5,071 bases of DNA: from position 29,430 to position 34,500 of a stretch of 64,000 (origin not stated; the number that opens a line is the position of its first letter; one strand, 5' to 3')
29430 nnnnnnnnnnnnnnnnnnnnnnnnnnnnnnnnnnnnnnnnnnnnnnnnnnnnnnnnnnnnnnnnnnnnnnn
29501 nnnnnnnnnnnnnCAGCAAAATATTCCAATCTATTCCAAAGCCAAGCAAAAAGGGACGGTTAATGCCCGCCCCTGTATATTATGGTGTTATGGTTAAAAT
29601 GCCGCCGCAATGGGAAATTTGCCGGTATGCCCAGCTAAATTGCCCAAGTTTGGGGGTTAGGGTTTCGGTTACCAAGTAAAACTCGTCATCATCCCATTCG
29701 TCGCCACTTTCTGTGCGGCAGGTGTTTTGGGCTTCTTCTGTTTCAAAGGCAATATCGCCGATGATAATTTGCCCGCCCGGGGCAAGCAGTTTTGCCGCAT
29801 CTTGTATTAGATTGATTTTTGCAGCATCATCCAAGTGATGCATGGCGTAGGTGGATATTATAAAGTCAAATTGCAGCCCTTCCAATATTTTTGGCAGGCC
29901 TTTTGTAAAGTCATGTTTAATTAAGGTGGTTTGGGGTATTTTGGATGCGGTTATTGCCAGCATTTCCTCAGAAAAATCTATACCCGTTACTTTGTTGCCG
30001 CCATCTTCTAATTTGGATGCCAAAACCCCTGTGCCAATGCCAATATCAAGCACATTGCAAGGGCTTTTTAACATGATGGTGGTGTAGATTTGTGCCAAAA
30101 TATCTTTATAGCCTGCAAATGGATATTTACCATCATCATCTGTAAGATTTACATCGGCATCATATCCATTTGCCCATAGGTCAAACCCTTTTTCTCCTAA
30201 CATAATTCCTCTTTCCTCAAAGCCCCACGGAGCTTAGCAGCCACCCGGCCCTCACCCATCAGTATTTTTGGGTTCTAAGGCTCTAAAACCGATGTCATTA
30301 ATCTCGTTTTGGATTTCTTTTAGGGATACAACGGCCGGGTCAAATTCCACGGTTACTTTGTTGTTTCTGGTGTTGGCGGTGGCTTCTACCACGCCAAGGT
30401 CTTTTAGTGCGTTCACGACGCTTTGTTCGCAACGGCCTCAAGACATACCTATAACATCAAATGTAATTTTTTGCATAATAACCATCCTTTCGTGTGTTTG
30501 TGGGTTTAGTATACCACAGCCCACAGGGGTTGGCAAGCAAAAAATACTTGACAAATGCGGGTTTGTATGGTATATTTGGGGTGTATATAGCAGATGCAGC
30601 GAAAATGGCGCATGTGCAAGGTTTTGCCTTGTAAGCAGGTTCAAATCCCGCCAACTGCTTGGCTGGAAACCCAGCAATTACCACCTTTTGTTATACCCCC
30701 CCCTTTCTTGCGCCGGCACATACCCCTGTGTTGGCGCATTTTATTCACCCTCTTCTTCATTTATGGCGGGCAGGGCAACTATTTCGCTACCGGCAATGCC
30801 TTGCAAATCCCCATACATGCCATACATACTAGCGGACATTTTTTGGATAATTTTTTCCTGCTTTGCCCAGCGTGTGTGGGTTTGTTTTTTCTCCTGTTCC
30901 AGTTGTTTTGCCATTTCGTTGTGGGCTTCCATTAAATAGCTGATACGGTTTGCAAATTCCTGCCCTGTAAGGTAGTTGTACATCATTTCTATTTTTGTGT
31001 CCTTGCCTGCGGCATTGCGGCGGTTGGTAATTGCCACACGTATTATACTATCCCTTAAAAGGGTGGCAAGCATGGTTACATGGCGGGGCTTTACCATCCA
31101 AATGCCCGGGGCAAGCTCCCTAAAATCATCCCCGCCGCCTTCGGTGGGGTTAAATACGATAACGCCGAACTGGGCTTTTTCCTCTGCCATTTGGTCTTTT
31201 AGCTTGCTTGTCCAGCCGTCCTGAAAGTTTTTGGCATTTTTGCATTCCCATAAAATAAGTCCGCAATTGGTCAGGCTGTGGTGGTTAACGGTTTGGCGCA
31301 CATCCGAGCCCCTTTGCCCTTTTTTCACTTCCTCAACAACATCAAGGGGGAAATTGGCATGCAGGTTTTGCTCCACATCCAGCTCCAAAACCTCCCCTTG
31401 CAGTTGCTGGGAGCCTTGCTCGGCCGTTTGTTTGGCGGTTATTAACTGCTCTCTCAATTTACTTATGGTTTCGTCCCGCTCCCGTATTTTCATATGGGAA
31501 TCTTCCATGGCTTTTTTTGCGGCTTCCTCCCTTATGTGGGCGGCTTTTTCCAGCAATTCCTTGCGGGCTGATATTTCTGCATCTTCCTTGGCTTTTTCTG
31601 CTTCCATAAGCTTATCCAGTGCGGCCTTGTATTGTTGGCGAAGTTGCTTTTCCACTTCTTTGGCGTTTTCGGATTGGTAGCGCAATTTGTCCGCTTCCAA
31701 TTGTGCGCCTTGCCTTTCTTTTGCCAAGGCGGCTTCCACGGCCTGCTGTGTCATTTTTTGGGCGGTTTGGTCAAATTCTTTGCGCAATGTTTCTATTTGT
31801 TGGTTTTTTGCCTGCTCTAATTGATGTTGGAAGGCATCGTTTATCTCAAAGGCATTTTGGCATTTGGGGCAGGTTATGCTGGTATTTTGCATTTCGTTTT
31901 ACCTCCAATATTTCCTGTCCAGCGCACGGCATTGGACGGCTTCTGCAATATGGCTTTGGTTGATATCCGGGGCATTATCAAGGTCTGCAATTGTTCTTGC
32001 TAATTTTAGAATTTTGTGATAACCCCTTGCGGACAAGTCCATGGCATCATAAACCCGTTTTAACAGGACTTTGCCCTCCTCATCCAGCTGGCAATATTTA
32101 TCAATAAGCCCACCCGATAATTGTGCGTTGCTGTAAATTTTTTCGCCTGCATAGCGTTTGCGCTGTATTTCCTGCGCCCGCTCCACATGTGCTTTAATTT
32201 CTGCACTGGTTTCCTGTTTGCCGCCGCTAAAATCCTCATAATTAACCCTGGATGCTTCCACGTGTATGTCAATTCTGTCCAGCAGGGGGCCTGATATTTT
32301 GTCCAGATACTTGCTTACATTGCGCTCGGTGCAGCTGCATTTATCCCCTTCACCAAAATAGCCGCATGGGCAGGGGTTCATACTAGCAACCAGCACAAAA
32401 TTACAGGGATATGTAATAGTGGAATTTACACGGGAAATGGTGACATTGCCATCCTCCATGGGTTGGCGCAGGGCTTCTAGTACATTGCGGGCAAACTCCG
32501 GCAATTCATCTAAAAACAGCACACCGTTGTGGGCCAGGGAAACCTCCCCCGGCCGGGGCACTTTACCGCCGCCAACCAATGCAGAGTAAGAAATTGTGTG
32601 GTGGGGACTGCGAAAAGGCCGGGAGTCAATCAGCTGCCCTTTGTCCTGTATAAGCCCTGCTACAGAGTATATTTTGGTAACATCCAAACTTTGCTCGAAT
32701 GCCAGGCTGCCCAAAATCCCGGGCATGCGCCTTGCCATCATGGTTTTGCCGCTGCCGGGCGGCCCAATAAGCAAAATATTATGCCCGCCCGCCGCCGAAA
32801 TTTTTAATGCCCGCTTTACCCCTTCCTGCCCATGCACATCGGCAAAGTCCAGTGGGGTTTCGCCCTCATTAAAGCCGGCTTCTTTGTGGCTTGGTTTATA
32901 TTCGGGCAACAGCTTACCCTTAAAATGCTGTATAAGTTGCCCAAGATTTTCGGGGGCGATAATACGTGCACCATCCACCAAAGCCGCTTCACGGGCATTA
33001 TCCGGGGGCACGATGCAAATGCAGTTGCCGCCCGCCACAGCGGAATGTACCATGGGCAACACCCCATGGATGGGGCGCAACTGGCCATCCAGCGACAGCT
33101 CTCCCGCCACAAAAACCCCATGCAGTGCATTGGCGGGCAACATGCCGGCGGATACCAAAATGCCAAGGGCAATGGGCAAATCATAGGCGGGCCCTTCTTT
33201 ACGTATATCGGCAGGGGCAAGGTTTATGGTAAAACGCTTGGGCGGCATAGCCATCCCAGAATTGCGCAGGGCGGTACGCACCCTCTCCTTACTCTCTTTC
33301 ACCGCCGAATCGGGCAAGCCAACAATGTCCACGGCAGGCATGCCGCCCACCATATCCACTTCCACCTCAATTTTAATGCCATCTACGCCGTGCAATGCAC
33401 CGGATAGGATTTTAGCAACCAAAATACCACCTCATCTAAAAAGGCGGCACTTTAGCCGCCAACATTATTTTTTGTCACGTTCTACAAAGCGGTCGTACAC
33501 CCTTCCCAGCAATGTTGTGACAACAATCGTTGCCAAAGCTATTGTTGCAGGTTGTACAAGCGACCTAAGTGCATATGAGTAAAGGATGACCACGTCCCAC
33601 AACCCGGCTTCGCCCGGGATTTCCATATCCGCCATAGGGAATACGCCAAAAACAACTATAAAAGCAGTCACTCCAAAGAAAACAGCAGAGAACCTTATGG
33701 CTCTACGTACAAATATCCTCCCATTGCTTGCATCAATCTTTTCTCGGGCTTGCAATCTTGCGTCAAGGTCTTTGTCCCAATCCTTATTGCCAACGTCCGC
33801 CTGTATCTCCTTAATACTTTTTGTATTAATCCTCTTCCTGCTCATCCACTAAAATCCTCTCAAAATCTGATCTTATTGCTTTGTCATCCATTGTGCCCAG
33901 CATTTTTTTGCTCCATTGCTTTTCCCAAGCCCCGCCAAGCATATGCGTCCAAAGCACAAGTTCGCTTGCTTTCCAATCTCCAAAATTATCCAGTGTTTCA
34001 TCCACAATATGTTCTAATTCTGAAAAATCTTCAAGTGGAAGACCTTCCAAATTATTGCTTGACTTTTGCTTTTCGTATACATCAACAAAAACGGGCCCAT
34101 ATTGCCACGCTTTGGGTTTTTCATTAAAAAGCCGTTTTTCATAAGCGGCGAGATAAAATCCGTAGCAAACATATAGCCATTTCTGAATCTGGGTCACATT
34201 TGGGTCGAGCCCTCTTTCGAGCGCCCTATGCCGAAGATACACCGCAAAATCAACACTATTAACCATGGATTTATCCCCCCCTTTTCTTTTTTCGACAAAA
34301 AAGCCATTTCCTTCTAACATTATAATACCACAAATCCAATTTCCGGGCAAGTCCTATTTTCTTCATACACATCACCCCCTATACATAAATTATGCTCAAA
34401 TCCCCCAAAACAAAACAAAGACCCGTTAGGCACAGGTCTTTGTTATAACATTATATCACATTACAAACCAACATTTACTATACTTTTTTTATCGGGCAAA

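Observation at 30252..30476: CopZ-like metallochaperone with TGA exactly at the first Cys of the CxxC motif: selenocysteine or nonsense mutation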

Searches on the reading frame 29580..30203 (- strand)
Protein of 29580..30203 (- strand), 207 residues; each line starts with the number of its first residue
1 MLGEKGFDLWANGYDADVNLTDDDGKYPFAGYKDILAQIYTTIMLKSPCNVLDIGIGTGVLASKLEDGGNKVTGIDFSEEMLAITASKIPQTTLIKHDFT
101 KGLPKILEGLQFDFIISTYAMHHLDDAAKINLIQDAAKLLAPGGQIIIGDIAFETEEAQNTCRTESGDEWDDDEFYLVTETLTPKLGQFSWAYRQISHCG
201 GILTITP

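Call 23: search_protein_families(library=ncbifam, proteins=[window:29580-30203:-], max_evalue=1e-10)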
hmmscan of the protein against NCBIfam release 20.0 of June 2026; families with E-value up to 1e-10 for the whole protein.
window:29580-30203:- (207 aa): 4 families
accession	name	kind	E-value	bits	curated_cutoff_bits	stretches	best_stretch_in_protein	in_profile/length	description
NF043040.1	corrin_prot_MT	hypoth_equivalog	1.1e-19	70.7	180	1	46-152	40-151/216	corrinoid protein-associated methyltransferase CpaM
TIGR01983.1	UbiG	equivalog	1.2e-11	44.4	102.95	1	49-151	51-154/228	bifunctional 2-polyprenyl-6-hydroxyphenol methylase/3-demethylubiquinol 3-O-methyltransferase UbiG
NF004851.0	PRK06202.1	equivalog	4.5e-11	42.6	243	1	46-151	59-167/237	hypothetical protein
NF045667.1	MTase_DVU1556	equivalog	5.4e-11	42.3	155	1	40-166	15-137/213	DVU_1556 family methyltransferase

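Call 71: list_cluster_members(proteins=[P0001, window:29580-30203:-, window:56413-58269:-, P0005, P0021, P0003])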
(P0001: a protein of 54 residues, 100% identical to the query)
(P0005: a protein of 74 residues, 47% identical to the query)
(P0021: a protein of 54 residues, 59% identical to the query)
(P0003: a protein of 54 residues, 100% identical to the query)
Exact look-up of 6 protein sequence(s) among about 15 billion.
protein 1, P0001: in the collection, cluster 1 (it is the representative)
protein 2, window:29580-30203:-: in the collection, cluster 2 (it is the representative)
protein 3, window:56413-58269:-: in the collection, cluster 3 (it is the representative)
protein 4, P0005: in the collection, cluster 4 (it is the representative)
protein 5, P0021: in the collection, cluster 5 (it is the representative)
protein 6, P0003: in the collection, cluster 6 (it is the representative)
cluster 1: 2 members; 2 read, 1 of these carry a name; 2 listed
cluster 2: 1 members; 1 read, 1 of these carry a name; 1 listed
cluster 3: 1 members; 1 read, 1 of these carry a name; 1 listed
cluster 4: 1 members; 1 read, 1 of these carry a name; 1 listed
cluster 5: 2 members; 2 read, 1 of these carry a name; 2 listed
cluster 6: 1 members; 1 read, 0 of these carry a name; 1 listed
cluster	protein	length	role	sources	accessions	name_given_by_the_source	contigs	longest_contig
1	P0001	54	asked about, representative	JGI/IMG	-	-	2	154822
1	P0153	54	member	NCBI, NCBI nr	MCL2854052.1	MAG: hypothetical protein FWE21_00375 [Defluviitaleaceae bacterium] | hypothetical protein [Defluviitaleaceae bacterium]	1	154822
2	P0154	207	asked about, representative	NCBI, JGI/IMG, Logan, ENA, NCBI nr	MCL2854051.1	MAG: class I SAM-dependent methyltransferase [Defluviitaleaceae bacterium] | class I SAM-dependent methyltransferase [Defluviitaleaceae bacterium]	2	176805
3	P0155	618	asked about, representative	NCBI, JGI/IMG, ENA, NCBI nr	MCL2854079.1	MAG: molecular chaperone DnaK [Defluviitaleaceae bacterium] | molecular chaperone DnaK [Defluviitaleaceae bacterium]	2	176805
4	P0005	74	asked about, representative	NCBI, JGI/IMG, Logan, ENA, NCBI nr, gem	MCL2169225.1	MAG: hypothetical protein FWB74_04275 [Defluviitaleaceae bacterium] | hypothetical protein [Defluviitaleaceae bacterium]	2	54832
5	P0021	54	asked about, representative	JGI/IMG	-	-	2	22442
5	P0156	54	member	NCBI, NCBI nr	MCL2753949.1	MAG: hypothetical protein FWE44_07370 [Defluviitaleaceae bacterium] | hypothetical protein [Defluviitaleaceae bacterium]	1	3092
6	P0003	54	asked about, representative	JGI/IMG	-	-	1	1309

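Call 93: search_protein_families(library=pfam, proteins=[window:29580-30203:-], max_evalue=0.0001)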
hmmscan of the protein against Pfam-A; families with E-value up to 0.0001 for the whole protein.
window:29580-30203:- (207 aa): 9 families
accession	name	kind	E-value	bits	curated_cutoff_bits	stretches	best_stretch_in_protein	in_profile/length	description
PF13649.12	Methyltransf_25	-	9.6e-18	65.1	27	1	51-144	1-97/97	Methyltransferase domain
PF08241.18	Methyltransf_11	-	6.3e-15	56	21.2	1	52-148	1-95/95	Methyltransferase domain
PF13489.12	Methyltransf_23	-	3.5e-14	53.3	27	1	36-152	13-120/164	Methyltransferase domain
PF13847.12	Methyltransf_31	-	8.8e-14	51.9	27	1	46-165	2-126/145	Methyltransferase domain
PF08242.18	Methyltransf_12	-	1.5e-13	51.8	30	1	52-145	1-97/98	Methyltransferase domain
PF01209.24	Ubie_methyltran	-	5.9e-07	29.5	20.1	1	42-148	42-151/233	ubiE/COQ5 methyltransferase family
PF05175.20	MTS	-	8.9e-07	29.1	23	1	48-148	32-138/170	Methyltransferase small domain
PF03848.20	TehB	-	4.7e-06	26.6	20.4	1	38-157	21-140/193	Tellurite resistance protein TehB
PF06325.19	PrmA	-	8.7e-05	22.6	22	0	45-151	159-261/296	Ribosomal protein L11 methyltransferase (PrmA)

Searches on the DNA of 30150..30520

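Call 89: search_rna_families(source=window, start=30150, end=30520, threshold=evalue, max_evalue=10)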
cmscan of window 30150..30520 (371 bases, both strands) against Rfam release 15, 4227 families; matches with E-value up to 10: 1.
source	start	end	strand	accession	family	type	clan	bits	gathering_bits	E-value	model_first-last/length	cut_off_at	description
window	30259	30290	-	RF00220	Rhino_CRE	Cis-reg;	-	14.9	45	4.1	1-86/86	no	Human rhinovirus internal cis-acting regulatory element (CRE)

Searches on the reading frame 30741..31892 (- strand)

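Call 23: search_protein_families(library=ncbifam, proteins=[window:30741-31892:-], max_evalue=1e-10)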
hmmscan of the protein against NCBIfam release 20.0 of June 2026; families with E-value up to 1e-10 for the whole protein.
window:30741-31892:- (383 aa): 0 families

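Call 93: search_protein_families(library=pfam, proteins=[window:30741-31892:-], max_evalue=0.0001)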
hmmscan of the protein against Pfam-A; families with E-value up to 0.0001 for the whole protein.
window:30741-31892:- (383 aa): 1 family
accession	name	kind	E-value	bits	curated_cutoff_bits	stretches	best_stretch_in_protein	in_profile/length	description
PF09903.14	DUF2130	-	9.5e-46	156.6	26.7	1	135-361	4-241/255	Uncharacterized protein conserved in bacteria (DUF2130)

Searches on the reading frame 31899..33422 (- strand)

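Call 23: search_protein_families(library=ncbifam, proteins=[window:31899-33422:-], max_evalue=1e-10)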
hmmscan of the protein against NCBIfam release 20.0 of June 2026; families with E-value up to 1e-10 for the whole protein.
window:31899-33422:- (507 aa): 5 families
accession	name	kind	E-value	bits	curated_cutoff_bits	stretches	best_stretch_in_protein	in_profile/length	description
TIGR00368.1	TIGR00368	hypoth_equivalog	4.3e-178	593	362.4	1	6-499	2-499/499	YifB family Mg chelatase-like AAA ATPase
NF007365.0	PRK09862.1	equivalog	1.3e-130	436.4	530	1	9-503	10-496/506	YifB family Mg chelatase-like AAA ATPase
TIGR02902.1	spore_lonB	equivalog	5.2e-17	61.7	723.3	0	186-329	57-206/531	ATP-dependent protease LonB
TIGR02903.1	spore_lon_C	equivalog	3.9e-11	42.2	678.8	0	190-330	150-297/615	Lon family ATP-dependent protease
TIGR00764.1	lon_rel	equivalog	9.3e-11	41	516.6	0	195-247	19-71/608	ATP-dependent protease LonB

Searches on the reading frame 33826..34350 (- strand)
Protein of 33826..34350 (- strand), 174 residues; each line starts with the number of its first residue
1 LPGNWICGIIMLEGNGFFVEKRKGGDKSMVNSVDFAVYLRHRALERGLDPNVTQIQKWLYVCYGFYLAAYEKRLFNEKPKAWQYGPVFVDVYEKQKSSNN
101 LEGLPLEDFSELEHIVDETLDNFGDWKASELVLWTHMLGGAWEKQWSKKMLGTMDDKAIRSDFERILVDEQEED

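Call 93: search_protein_families(library=pfam, proteins=[window:33826-34350:-], max_evalue=0.0001)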
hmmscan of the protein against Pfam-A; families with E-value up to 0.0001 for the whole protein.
window:33826-34350:- (174 aa): 1 family
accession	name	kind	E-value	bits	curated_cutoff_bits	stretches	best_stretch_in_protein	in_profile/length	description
PF13274.11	SocA_Panacea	-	9e-10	39.9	25.7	1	55-142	1-112/113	Antitoxin SocA-like, Panacea domain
